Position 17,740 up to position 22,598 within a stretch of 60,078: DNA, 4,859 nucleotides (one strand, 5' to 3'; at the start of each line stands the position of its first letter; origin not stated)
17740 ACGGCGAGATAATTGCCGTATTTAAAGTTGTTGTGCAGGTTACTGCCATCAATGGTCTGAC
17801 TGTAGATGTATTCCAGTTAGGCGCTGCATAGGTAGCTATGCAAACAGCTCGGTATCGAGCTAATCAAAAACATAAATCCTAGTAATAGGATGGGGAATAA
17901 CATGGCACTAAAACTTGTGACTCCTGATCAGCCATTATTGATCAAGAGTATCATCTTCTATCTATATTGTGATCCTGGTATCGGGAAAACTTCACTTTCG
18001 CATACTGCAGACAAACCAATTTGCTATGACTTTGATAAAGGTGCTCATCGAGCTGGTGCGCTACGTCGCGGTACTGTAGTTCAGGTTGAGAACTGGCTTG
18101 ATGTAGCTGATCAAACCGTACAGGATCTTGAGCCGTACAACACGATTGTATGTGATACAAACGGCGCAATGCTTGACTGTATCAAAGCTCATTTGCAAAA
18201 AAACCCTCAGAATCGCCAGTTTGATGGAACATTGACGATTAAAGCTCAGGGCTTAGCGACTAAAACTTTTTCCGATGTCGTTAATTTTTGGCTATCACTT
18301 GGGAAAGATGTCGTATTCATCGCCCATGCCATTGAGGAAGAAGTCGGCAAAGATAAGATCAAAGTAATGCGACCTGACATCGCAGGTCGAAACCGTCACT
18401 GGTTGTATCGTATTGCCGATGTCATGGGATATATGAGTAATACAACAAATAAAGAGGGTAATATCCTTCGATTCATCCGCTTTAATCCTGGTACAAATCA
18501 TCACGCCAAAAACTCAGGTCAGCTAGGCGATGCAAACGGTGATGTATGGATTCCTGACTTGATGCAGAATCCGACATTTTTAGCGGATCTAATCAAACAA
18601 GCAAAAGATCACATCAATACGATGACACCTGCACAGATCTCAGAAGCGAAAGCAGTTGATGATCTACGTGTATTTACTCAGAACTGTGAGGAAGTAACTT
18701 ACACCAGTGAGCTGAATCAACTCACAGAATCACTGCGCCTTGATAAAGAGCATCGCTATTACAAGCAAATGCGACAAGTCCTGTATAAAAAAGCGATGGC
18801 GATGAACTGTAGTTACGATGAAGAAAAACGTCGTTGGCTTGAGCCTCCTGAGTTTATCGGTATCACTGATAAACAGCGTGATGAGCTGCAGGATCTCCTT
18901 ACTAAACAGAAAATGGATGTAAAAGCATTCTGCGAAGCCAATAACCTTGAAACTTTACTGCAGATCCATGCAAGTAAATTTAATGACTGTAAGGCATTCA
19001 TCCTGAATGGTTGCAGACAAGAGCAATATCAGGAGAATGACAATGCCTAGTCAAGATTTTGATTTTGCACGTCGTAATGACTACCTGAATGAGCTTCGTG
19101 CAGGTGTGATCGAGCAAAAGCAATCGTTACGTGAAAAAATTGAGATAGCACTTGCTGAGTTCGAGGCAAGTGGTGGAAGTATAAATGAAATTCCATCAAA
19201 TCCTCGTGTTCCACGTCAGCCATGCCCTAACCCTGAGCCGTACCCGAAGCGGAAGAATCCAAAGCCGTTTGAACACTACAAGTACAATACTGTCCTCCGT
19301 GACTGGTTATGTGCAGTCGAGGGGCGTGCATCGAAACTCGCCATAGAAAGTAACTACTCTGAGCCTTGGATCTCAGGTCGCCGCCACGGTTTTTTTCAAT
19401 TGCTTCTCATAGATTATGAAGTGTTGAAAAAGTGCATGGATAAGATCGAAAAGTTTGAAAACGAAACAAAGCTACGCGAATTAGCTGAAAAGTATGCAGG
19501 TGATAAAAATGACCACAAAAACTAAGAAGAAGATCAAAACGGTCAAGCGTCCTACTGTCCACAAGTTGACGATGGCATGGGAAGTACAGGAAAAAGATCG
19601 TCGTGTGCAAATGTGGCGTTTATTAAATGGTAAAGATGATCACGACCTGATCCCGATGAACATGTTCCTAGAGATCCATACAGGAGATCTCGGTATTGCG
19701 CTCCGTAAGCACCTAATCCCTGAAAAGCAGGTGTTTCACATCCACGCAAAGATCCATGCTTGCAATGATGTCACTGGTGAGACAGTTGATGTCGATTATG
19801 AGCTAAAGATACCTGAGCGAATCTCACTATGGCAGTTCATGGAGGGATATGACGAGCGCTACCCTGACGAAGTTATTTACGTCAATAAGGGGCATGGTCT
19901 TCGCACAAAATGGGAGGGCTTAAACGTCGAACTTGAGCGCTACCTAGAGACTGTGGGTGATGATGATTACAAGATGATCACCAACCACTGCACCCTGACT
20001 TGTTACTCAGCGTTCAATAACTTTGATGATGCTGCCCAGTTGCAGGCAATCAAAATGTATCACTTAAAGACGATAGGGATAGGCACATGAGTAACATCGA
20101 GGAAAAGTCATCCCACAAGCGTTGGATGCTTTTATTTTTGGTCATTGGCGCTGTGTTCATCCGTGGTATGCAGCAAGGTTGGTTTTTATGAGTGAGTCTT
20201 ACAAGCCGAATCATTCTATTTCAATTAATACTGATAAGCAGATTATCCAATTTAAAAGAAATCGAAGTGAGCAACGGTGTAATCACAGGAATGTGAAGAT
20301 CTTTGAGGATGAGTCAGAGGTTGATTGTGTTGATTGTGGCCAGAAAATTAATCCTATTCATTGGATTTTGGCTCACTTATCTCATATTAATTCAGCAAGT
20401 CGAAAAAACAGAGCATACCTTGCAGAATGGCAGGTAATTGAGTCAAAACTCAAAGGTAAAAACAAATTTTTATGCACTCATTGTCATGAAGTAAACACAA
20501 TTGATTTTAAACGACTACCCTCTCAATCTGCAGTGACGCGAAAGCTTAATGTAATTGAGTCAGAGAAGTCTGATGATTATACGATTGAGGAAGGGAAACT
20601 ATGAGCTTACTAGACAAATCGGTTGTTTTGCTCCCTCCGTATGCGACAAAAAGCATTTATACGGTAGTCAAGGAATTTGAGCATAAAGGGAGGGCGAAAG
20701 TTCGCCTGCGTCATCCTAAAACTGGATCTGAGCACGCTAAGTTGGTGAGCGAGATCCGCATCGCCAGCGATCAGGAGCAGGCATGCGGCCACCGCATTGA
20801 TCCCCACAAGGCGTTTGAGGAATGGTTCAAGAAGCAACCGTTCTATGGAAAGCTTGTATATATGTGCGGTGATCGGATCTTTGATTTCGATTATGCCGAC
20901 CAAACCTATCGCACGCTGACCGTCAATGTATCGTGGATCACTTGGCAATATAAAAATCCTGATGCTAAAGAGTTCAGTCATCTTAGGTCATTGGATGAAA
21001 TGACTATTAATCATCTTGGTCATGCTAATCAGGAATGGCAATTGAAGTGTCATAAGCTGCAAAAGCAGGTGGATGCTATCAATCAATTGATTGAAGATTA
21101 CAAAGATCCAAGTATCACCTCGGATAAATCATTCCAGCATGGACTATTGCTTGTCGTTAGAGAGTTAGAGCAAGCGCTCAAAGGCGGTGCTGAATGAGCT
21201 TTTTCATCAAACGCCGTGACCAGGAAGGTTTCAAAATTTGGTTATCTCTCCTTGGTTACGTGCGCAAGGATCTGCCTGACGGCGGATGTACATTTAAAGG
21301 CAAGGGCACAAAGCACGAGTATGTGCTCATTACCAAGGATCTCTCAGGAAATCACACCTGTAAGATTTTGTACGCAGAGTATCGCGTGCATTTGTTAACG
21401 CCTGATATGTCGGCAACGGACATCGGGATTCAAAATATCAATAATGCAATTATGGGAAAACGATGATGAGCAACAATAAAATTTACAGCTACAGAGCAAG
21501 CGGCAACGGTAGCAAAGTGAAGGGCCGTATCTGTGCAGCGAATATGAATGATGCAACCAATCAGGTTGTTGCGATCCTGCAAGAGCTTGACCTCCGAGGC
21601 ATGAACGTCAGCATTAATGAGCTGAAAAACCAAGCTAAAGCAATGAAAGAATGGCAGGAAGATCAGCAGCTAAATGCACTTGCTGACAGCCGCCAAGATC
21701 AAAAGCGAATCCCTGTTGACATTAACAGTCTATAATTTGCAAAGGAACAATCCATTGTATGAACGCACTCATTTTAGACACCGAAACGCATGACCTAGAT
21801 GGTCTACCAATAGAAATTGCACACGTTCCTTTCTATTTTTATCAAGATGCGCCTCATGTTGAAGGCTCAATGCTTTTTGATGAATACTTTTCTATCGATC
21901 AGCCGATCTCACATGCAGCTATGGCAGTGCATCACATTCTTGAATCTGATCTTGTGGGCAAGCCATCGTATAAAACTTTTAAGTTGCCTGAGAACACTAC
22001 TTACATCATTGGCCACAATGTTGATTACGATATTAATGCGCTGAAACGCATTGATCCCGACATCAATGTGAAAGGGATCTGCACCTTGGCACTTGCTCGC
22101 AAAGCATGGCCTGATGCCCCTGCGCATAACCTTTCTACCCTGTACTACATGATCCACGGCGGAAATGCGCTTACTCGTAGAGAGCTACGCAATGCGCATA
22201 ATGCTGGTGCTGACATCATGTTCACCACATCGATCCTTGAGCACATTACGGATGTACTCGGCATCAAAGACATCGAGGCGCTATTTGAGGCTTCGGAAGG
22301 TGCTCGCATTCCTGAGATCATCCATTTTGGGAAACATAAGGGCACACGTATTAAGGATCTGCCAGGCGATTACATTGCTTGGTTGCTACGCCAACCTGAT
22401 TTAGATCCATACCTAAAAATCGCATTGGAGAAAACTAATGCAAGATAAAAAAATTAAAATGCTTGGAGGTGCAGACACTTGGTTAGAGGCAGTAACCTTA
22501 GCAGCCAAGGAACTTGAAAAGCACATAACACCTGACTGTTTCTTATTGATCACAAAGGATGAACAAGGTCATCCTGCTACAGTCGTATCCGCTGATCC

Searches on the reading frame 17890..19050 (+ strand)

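Call 75: search_protein_families(library=pfam, proteins=[window:17890-19050:+], max_evalue=0.001)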
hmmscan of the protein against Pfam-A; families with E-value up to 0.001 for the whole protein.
window:17890-19050:+ (386 aa): 1 family
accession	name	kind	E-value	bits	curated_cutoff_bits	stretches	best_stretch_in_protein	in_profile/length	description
PF13479.12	AAA_24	-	1.7e-28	100.2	27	1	23-208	5-193/195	AAA domain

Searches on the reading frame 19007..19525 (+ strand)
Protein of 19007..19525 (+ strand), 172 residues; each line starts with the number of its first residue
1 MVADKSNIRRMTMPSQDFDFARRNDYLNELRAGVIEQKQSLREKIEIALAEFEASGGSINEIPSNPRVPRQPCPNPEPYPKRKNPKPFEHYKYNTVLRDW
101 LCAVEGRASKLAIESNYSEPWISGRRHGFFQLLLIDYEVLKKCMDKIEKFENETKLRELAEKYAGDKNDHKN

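Call 75: search_protein_families(library=pfam, proteins=[window:19007-19525:+], max_evalue=0.001)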
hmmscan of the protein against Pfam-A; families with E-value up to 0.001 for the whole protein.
window:19007-19525:+ (172 aa): 1 family
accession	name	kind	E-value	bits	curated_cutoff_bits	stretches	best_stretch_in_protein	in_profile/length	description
PF20661.2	SutA-RBD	-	1.5e-05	24.7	29.3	1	37-67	2-32/35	SutA RNAP-binding domain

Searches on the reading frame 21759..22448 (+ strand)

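Call 76: search_protein_families(library=pfam, proteins=[window:21759-22448:+], max_evalue=0.001)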
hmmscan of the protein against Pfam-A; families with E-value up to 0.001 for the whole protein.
window:21759-22448:+ (229 aa): 2 families
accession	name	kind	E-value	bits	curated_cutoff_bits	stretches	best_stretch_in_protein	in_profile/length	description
PF12843.12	QSregVF_b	-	0.00016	21.9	22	1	188-211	13-36/66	Putative quorum-sensing-regulated virulence factor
PF00929.31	RNase_T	-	0.00017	22.6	24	1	5-159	2-163/164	Exonuclease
